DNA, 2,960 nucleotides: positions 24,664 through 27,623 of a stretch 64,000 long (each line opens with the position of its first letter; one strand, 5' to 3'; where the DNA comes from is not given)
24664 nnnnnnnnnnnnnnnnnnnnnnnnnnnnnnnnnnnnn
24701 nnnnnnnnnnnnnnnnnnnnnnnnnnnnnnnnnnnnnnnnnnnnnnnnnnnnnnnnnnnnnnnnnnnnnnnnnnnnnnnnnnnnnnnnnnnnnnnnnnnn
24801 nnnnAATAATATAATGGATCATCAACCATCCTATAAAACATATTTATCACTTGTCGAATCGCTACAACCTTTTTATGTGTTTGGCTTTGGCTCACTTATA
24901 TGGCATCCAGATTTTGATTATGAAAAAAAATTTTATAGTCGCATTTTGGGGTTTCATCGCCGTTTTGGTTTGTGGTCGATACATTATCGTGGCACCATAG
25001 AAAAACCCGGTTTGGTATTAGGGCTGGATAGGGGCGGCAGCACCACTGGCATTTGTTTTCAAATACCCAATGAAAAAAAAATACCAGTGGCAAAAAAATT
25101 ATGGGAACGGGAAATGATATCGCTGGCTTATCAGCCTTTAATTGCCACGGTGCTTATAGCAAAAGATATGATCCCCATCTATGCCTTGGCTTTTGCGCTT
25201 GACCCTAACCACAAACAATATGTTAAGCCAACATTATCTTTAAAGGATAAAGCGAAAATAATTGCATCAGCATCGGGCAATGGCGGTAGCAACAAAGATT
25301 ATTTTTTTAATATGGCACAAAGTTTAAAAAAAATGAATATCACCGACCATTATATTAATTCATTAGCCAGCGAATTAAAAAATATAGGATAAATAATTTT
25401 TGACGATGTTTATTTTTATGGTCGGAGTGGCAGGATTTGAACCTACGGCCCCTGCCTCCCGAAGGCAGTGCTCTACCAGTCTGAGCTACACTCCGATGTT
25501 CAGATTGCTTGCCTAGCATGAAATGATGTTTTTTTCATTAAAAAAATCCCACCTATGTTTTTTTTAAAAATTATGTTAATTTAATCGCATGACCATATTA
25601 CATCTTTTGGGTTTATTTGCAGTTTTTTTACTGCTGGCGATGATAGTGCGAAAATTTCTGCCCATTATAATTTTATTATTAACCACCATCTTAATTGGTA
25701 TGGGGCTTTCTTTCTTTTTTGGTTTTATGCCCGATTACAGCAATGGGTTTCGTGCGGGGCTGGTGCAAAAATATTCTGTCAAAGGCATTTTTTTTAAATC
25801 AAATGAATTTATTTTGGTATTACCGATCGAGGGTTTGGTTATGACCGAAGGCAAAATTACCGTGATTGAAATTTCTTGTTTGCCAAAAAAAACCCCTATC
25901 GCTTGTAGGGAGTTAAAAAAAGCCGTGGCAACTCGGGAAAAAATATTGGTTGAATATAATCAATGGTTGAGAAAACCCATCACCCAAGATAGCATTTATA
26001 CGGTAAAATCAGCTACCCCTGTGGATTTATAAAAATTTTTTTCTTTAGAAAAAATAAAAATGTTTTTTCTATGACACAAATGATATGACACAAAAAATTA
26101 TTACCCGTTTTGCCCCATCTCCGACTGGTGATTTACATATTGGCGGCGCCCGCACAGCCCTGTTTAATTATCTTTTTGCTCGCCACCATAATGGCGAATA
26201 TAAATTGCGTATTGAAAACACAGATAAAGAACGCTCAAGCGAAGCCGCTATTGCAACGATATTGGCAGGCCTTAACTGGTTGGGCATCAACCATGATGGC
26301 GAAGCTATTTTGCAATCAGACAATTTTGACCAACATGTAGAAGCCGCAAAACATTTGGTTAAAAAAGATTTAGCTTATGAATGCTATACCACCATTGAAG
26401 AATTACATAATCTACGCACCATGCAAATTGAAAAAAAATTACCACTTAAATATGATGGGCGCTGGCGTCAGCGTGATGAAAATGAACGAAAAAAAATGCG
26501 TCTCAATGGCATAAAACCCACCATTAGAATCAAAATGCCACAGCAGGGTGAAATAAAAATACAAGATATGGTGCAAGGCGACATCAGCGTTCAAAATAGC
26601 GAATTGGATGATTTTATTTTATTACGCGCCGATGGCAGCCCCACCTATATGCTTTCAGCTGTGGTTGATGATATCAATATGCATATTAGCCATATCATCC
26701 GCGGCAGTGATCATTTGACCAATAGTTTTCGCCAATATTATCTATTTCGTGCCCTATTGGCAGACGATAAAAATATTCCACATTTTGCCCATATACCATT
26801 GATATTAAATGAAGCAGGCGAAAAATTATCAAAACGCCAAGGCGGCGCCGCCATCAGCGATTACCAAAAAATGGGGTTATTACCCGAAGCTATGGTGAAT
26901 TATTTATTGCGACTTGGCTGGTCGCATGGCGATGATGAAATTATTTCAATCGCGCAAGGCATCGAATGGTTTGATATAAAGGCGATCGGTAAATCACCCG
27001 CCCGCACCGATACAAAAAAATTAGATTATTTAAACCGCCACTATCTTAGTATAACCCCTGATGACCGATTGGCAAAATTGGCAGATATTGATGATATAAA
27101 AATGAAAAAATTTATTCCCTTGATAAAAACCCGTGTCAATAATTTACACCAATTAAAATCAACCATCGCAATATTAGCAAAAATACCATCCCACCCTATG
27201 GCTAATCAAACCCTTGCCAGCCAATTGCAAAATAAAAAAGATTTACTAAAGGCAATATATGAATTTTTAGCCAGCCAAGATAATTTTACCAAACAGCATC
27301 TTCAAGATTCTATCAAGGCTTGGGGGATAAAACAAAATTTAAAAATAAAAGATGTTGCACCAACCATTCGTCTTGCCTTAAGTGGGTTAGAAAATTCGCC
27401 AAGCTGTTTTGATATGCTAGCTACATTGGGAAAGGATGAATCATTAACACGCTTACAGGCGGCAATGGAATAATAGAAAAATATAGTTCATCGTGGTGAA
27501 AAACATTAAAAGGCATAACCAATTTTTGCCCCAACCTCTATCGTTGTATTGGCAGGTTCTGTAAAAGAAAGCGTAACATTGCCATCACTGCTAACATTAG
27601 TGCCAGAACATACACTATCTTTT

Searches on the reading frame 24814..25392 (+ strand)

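Call 34: search_protein_families(library=pfam, proteins=[window:24814-25392:+], max_evalue=0.0001)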
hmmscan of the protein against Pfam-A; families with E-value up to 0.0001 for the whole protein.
window:24814-25392:+ (192 aa): 1 family
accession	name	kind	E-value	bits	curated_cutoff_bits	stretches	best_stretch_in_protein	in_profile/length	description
PF04752.17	ChaC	-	9.3e-39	133.7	21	1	21-189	2-174/176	ChaC-like protein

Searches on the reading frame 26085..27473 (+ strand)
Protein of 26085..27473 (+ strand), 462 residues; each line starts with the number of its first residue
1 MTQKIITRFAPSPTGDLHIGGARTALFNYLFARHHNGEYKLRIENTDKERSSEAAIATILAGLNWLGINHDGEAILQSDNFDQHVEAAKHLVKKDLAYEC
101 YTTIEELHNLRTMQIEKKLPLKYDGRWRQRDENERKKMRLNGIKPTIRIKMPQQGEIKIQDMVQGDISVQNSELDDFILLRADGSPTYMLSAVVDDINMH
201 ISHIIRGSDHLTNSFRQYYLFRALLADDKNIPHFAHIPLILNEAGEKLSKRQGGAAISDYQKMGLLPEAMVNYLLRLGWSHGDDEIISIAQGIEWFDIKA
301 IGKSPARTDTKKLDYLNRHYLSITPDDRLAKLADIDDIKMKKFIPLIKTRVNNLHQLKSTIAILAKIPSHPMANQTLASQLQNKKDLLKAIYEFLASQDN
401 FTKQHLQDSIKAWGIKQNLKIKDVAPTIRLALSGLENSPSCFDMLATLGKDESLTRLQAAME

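Call 34: search_protein_families(library=pfam, proteins=[window:26085-27473:+], max_evalue=0.0001)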
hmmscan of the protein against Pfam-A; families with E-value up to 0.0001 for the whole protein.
window:26085-27473:+ (462 aa): 2 families
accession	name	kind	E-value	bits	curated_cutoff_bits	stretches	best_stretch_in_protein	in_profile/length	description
PF00749.27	tRNA-synt_1c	-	5.6e-88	295.3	23.4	1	4-314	1-313/314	tRNA synthetases class I (E and Q), catalytic domain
PF19269.4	Anticodon_2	-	7.8e-26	91.6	23.6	1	335-460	11-140/141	Anticodon binding domain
